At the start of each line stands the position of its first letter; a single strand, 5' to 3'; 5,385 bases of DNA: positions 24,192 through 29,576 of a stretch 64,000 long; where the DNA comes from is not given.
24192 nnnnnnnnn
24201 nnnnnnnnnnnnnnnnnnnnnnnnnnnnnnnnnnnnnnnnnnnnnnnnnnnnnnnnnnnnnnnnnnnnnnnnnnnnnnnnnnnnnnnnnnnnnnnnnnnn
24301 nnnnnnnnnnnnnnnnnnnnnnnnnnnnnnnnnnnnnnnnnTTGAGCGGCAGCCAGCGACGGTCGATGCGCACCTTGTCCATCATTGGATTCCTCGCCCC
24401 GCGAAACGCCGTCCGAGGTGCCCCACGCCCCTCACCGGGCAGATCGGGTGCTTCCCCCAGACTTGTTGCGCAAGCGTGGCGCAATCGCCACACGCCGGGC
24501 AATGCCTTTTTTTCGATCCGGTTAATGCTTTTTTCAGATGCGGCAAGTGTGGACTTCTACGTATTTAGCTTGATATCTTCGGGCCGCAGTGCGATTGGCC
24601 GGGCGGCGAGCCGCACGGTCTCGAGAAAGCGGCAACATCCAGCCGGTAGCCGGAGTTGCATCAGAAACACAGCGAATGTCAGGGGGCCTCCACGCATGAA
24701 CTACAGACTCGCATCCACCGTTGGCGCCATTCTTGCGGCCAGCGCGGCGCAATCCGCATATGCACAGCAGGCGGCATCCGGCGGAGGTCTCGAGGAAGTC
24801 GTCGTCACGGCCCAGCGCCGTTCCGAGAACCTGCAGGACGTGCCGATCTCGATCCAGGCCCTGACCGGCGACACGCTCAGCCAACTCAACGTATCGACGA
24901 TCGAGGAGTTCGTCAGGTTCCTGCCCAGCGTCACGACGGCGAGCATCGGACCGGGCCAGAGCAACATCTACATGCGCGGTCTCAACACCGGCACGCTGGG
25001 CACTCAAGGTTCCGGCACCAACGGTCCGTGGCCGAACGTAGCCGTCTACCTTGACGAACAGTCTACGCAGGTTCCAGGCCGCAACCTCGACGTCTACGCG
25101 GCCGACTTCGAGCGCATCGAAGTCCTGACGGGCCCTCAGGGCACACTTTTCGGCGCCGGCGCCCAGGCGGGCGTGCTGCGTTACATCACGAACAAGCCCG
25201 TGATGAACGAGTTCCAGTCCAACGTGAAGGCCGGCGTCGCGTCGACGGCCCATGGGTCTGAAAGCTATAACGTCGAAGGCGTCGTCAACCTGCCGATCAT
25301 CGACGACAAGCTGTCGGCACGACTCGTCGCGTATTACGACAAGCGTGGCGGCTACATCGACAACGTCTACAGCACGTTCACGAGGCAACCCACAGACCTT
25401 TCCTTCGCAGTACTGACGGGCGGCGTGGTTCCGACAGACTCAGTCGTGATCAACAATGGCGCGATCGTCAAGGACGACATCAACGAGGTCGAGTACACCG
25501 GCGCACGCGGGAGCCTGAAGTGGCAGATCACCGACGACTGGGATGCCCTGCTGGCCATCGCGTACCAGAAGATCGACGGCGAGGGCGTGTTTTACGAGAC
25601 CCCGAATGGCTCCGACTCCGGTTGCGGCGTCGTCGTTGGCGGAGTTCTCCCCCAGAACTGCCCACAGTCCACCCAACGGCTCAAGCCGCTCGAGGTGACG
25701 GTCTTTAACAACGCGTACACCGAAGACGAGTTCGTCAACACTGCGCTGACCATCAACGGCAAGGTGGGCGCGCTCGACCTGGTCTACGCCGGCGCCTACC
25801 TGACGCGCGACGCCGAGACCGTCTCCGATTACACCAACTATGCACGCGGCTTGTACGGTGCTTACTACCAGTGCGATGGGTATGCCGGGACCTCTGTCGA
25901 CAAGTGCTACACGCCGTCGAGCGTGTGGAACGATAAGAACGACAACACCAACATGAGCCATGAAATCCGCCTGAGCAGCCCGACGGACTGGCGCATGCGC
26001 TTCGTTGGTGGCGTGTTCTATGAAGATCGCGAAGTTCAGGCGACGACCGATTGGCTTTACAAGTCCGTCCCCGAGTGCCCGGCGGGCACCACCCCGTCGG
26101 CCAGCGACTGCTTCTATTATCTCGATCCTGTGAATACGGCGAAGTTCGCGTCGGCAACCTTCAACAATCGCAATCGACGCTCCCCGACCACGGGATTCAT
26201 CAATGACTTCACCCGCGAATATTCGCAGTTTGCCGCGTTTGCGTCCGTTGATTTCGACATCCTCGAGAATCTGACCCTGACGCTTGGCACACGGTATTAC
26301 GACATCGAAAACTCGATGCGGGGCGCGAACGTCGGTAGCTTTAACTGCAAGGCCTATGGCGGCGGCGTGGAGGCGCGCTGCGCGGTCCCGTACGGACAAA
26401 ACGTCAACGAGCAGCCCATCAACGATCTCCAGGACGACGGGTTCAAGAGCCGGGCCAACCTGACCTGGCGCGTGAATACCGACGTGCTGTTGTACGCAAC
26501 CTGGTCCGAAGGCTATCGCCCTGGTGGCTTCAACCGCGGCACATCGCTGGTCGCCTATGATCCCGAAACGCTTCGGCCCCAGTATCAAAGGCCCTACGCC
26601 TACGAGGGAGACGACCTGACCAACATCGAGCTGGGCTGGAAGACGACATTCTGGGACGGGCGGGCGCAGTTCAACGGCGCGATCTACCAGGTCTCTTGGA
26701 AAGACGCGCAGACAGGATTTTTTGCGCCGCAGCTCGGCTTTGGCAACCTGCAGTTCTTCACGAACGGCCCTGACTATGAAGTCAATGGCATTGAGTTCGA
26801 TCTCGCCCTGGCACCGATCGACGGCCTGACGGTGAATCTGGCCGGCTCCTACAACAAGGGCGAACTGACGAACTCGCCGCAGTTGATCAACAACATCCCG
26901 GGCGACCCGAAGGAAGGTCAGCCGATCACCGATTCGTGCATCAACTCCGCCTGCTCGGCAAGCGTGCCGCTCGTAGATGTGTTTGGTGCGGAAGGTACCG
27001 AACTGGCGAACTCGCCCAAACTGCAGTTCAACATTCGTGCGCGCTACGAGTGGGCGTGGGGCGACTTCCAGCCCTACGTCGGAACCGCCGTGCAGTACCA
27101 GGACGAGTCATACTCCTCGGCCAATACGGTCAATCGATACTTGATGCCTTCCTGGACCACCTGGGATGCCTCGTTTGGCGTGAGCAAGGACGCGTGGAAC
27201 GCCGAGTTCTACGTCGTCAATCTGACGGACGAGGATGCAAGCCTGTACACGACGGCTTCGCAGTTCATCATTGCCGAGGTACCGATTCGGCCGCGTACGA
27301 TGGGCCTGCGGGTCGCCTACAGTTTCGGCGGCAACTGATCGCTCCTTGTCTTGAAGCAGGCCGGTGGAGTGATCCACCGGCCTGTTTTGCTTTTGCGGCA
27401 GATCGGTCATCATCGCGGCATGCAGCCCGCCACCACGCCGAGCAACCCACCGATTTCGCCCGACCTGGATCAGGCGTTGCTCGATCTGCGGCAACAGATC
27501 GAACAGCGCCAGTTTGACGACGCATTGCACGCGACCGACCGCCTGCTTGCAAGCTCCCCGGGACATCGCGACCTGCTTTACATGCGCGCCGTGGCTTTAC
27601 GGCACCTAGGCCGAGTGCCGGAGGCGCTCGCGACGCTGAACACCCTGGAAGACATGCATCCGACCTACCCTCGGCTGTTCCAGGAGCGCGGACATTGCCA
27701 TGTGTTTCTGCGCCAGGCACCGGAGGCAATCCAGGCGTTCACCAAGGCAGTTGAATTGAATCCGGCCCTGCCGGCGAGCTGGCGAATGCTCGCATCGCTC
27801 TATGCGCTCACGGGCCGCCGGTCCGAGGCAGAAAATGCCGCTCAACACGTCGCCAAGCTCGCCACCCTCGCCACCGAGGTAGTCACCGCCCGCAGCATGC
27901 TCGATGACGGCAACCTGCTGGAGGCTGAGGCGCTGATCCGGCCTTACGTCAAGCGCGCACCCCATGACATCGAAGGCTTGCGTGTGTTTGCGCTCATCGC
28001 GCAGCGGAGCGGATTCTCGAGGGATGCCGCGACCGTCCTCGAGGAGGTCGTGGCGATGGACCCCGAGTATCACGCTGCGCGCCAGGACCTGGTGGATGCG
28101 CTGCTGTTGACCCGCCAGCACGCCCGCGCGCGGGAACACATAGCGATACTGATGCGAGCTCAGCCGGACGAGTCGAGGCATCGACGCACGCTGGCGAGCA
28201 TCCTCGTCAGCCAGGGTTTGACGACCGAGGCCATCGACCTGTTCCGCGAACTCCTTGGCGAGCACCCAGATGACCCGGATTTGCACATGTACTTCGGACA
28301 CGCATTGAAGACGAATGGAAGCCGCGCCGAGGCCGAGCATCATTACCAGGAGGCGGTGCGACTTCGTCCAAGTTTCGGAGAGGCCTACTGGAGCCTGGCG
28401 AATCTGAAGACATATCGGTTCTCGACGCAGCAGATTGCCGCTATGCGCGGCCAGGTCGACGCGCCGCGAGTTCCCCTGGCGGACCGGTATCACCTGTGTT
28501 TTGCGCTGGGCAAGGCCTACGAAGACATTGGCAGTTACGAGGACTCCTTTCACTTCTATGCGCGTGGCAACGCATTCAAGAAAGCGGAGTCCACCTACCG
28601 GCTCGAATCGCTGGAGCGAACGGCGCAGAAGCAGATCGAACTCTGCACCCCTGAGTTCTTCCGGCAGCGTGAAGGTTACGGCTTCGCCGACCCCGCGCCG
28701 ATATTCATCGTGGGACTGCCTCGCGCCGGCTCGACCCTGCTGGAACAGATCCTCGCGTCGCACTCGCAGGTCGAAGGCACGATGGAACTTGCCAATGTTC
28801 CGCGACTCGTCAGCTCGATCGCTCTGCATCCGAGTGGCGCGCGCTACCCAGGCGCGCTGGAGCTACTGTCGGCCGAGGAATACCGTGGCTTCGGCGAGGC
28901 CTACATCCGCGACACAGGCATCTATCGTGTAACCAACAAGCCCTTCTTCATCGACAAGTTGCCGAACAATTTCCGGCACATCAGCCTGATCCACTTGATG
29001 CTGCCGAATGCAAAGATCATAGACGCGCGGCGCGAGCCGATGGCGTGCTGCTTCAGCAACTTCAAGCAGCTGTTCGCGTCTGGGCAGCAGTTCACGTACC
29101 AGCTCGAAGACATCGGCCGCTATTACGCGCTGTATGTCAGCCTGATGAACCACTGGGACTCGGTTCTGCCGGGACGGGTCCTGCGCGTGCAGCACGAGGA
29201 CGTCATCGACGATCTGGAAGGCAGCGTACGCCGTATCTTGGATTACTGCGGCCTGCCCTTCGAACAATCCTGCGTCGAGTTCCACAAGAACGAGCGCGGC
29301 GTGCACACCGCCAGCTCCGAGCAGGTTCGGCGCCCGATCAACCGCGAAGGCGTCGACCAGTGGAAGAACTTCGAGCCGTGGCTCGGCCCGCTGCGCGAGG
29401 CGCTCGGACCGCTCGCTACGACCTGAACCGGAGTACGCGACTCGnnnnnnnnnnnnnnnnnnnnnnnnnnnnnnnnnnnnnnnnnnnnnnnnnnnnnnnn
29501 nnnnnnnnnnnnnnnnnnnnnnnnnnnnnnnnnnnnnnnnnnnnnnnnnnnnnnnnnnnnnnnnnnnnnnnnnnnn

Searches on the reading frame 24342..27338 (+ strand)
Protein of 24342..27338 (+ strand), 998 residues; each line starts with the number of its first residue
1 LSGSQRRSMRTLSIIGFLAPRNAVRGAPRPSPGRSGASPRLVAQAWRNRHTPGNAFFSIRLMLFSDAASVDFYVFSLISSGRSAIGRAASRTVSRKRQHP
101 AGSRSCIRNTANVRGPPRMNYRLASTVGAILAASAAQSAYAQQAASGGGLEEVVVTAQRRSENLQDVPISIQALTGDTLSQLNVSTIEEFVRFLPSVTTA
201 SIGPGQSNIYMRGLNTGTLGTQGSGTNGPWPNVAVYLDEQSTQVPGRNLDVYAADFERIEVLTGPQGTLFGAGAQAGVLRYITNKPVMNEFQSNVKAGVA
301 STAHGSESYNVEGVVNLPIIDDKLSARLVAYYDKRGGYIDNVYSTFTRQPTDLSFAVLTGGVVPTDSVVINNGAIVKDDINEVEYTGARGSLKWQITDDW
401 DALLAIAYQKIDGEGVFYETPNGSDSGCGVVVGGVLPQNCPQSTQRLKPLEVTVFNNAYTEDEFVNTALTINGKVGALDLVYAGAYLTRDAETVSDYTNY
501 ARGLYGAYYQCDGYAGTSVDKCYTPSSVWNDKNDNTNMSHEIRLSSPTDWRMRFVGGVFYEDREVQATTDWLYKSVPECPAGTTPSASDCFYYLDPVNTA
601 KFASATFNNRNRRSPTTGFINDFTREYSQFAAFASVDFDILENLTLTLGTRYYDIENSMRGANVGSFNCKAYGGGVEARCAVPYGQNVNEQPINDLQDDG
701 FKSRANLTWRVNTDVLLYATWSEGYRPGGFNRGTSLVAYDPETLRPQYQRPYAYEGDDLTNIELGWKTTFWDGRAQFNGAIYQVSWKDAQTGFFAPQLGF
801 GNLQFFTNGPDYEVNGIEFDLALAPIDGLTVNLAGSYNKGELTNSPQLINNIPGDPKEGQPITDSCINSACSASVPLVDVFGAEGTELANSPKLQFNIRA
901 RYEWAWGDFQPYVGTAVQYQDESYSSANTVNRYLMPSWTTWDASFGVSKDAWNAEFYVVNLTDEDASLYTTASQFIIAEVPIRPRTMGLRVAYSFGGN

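Call 81: search_protein_families(library=pfam, proteins=[window:24342-27338:+], max_evalue=0.000001)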
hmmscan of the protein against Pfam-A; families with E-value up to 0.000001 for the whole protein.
window:24342-27338:+ (998 aa): 2 families
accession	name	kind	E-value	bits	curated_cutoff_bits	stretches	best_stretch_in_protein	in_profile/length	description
PF00593.30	TonB_dep_Rec_b-barrel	-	5.2e-24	86.3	27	1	492-961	20-436/436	TonB dependent receptor-like, beta-barrel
PF07715.20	Plug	-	7.7e-16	59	23.9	1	164-278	2-107/107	TonB-dependent Receptor Plug Domain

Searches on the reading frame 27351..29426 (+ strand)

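Call 15: search_protein_families(library=pfam, proteins=[window:27351-29426:+])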
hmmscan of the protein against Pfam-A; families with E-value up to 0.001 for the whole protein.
window:27351-29426:+ (691 aa): 21 families
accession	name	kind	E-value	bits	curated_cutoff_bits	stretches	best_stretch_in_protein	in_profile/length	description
PF13469.12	Sulfotransfer_3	-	2.6e-47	162.3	27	1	450-638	1-215/216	Sulfotransferase family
PF14559.12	TPR_19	-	8.9e-30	103.3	25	4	225-283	9-67/68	Tetratricopeptide repeat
PF13432.12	TPR_16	-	1.8e-28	99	32.7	3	51-107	9-65/65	Tetratricopeptide repeat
PF07719.23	TPR_2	-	1.2e-20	72.2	27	0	109-139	3-33/34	Tetratricopeptide repeat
PF13428.12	TPR_14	-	3.7e-20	70.8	23.5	1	279-314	5-40/44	Tetratricopeptide repeat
PF13414.12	TPR_11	-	9.4e-14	51.3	26.8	0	330-352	15-37/42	TPR repeat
PF13181.12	TPR_8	-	1.1e-13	50.6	25.7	0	109-139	3-33/34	Tetratricopeptide repeat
PF13431.12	TPR_17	-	2.3e-13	49.7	24.4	0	129-156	1-28/34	Tetratricopeptide repeat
PF00515.34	TPR_1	-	9.8e-13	47.8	27.8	0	112-138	6-32/34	Tetratricopeptide repeat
PF23914.1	TPR_CcmH_CycH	-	2e-11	44.4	42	0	114-184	57-127/158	Cytochrome c-type biogenesis protein H TPR domain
PF13371.12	TPR_9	-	2e-11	44.2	35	1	50-98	6-54/73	Tetratricopeptide repeat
PF00685.33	Sulfotransfer_1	-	9.4e-11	42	22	1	450-642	3-188/255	Sulfotransferase domain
PF12895.13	ANAPC3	-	4.1e-10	40.2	27.2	1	52-132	2-81/82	Anaphase-promoting complex, cyclosome, subunit 3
PF24575.1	TPR_Slam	-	2.5e-08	34.7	35.2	0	275-331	47-103/104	Surface lipoprotein assembly modifier, N-terminal TPR repeats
PF13174.12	TPR_6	-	1e-07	32.6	26.3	0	74-104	1-31/33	Tetratricopeptide repeat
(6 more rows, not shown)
